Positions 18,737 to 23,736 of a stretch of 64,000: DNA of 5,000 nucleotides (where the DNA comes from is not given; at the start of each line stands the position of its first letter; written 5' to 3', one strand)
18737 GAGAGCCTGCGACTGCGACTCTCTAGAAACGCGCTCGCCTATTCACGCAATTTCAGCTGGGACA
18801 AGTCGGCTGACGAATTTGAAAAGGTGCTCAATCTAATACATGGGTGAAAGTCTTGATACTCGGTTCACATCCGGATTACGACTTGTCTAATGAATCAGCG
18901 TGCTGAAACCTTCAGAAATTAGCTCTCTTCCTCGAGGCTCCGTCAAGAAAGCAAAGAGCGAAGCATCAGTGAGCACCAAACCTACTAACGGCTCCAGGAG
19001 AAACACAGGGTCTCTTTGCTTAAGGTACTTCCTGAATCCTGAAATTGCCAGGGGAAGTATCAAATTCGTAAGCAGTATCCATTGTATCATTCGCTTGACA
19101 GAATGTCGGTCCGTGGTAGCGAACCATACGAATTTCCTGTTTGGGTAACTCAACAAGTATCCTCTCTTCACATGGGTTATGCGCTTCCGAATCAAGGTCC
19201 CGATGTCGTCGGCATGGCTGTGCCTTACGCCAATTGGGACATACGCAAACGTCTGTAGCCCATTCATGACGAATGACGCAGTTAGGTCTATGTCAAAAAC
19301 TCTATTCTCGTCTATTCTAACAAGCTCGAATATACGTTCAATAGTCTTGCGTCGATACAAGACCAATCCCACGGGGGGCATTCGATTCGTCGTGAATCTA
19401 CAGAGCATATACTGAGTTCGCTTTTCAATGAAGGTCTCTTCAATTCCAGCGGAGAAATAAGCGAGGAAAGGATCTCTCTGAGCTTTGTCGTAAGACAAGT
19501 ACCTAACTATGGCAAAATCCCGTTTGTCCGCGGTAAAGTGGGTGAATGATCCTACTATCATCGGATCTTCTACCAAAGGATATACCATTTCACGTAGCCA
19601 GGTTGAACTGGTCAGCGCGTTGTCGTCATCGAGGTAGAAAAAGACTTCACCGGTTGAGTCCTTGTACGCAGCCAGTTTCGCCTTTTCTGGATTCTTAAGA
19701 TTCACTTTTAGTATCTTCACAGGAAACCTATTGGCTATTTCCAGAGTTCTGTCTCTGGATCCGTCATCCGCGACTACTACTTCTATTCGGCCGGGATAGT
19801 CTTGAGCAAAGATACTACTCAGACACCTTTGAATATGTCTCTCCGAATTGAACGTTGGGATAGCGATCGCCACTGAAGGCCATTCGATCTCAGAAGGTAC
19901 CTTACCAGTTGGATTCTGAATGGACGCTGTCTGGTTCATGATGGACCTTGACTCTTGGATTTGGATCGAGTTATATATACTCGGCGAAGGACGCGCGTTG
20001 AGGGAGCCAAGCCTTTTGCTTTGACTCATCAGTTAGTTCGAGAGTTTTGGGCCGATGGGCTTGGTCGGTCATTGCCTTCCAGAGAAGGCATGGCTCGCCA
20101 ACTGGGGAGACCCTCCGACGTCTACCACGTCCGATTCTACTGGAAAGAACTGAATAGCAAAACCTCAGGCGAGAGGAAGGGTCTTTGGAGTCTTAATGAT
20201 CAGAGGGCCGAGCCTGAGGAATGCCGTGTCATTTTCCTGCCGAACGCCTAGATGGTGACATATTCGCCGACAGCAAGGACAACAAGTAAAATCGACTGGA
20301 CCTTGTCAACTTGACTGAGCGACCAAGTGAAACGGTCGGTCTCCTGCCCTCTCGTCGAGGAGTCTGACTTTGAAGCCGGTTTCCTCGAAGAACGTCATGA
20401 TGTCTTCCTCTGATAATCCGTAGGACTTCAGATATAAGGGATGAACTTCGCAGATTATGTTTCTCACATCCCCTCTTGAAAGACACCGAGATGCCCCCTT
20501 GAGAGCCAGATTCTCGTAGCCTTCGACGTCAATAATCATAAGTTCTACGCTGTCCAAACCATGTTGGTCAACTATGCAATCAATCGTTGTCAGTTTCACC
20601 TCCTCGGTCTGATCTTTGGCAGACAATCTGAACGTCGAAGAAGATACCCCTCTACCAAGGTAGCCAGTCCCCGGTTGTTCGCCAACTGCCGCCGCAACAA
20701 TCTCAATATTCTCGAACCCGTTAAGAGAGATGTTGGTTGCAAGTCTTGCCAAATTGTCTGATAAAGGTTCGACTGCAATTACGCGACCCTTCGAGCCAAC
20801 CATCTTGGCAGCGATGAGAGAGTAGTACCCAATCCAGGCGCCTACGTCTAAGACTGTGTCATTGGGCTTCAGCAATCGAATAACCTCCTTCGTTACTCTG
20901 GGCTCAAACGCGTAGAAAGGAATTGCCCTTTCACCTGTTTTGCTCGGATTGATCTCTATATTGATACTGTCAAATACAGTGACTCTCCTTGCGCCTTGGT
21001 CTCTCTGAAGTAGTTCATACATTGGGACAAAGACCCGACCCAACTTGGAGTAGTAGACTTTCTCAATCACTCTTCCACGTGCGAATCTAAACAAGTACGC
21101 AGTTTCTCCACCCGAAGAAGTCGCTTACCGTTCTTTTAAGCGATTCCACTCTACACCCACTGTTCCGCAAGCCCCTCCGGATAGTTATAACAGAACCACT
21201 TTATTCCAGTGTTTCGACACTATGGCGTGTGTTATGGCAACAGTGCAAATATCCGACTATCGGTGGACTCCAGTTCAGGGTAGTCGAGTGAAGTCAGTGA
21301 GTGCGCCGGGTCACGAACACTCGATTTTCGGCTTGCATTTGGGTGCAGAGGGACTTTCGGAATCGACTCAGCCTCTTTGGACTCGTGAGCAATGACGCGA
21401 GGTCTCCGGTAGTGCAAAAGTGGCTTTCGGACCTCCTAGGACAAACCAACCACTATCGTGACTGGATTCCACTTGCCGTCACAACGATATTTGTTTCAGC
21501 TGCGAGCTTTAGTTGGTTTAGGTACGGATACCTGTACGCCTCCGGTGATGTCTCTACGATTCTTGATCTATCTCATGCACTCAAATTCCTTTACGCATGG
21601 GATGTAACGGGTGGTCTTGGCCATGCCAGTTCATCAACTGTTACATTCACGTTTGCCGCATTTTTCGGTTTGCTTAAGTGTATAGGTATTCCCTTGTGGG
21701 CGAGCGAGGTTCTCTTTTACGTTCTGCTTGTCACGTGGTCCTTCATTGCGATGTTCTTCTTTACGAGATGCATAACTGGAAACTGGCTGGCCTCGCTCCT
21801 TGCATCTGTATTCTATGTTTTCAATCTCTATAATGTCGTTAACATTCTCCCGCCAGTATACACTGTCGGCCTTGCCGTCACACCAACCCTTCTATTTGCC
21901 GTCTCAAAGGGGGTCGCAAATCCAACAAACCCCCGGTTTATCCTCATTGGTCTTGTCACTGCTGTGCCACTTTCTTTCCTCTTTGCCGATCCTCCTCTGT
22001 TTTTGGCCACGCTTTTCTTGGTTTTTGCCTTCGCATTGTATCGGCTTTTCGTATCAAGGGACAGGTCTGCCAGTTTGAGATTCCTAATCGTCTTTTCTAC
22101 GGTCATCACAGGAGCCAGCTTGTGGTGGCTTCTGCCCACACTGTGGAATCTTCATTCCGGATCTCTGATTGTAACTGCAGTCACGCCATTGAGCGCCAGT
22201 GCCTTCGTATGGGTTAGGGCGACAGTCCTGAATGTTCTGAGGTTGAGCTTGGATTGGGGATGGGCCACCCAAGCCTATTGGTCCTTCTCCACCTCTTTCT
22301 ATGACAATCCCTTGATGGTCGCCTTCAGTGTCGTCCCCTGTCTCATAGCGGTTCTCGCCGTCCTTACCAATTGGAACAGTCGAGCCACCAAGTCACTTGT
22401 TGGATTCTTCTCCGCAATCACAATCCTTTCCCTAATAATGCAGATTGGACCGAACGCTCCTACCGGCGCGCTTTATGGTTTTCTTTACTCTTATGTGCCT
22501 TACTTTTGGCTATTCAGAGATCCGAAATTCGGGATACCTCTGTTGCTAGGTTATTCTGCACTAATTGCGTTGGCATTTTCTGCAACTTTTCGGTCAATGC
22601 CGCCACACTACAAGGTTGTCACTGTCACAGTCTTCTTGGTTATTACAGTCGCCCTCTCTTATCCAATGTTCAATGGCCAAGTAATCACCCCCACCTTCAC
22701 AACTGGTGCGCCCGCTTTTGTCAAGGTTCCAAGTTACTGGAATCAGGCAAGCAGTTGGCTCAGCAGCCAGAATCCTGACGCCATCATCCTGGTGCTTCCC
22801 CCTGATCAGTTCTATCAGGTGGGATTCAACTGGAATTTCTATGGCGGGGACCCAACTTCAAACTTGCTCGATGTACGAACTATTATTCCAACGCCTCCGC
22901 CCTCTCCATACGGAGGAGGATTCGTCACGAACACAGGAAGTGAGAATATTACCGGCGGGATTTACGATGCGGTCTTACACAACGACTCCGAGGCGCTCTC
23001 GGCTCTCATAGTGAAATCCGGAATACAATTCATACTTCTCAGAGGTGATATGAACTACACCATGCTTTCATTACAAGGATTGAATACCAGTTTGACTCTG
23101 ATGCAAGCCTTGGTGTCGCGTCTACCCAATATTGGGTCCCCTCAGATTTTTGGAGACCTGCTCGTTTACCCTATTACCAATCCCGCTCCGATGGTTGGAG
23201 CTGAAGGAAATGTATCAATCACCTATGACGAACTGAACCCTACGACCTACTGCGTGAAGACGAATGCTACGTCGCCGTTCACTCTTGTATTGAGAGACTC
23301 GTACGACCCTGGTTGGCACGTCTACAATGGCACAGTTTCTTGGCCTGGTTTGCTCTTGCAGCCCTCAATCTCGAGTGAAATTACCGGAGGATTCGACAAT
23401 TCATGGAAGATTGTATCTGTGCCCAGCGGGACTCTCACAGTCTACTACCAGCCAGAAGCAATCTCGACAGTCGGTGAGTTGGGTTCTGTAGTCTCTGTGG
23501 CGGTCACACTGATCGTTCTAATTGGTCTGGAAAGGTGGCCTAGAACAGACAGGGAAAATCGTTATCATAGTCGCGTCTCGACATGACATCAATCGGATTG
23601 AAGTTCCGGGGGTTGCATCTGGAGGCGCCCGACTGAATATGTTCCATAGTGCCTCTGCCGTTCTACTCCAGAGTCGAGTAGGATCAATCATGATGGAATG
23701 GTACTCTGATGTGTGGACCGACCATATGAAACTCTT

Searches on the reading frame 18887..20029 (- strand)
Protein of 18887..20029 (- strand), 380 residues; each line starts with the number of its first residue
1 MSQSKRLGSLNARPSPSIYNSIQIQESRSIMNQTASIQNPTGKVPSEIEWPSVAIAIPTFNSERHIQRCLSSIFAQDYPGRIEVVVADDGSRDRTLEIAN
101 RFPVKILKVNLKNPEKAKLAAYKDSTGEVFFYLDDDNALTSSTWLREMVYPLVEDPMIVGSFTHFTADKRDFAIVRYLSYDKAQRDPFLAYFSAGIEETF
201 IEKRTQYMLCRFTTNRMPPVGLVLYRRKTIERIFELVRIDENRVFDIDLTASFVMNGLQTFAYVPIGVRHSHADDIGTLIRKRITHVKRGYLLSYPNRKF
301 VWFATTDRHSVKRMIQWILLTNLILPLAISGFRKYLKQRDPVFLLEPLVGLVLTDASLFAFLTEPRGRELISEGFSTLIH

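Call 26: search_protein_families(library=pfam, proteins=[window:18887-20029:-], max_evalue=0.001)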
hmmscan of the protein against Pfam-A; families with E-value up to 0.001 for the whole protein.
window:18887-20029:- (380 aa): 2 families
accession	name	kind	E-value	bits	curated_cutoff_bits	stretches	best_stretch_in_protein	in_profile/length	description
PF00535.33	Glycos_transf_2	-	4.4e-22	79.2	23.3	1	55-229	2-163/168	Glycosyl transferase family 2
PF13641.12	Glyco_tranf_2_3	-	1.6e-09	38.6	27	1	51-283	1-224/230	Glycosyltransferase like family 2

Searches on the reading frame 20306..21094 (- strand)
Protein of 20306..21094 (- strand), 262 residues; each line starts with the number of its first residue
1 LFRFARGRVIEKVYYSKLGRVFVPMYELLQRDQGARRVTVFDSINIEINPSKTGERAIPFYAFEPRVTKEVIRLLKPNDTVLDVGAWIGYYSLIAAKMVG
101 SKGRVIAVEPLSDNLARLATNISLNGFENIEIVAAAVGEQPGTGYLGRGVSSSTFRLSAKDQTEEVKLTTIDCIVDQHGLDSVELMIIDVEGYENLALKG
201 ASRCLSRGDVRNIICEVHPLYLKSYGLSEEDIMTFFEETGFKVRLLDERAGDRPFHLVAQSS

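Call 26: search_protein_families(library=pfam, proteins=[window:20306-21094:-], max_evalue=0.001)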
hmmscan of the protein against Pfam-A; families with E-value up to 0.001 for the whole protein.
window:20306-21094:- (262 aa): 6 families
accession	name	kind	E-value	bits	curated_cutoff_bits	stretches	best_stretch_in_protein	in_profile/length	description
PF05050.19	Methyltransf_21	-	3.7e-17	63.4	22.7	1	83-242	1-172/173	Methyltransferase FkbM domain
PF01135.25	PCMT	-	4.8e-07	30.2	20.3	1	70-134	67-130/210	Protein-L-isoaspartate(D-aspartate) O-methyltransferase (PCMT)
PF02475.24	TRM5-TYW2_MTfase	-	2e-06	28.3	28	1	70-130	29-88/164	TRM5/TYW2 methyltransferase domain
PF05575.17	V_cholerae_RfbT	-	7.4e-05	22.6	27.9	1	71-143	73-145/286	Vibrio cholerae RfbT protein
PF13847.12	Methyltransf_31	-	0.0003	21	27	1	76-139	2-65/145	Methyltransferase domain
PF01728.25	FtsJ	-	0.00083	19.8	24.1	0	71-119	15-62/181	FtsJ-like methyltransferase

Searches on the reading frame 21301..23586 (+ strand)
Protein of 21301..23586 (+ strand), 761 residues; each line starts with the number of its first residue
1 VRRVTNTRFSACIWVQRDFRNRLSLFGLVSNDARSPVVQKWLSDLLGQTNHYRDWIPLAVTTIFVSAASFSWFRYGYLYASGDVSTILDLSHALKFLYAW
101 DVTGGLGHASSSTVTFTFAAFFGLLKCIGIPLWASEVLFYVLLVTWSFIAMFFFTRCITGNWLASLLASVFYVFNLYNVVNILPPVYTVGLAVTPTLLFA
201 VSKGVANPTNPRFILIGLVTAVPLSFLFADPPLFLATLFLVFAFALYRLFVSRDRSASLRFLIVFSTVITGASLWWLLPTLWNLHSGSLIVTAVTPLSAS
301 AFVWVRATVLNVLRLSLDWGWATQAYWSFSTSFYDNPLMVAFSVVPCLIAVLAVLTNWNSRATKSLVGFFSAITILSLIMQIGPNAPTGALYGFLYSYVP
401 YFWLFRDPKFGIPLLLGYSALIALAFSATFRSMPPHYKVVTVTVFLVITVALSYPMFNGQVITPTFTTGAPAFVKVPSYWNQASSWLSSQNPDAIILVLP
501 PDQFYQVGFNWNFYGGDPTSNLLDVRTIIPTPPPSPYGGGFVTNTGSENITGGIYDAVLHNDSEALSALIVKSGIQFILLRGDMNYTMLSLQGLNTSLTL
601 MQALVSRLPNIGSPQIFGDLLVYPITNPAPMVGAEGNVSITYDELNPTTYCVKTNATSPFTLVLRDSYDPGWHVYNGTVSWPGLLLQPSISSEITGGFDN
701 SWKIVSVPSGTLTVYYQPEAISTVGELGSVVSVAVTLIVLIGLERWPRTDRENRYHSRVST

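Call 8: search_protein_families(library=pfam, proteins=[window:21301-23586:+], max_evalue=0.01)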
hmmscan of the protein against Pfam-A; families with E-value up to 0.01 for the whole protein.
window:21301-23586:+ (761 aa): 1 family
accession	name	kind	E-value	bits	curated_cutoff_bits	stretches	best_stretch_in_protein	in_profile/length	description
PF11847.13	GT-C_AftD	-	1.5e-11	43.4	26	1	97-590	34-516/661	Alpha-(1->3)-arabinofuranosyltransferase, N-terminal GT-C domain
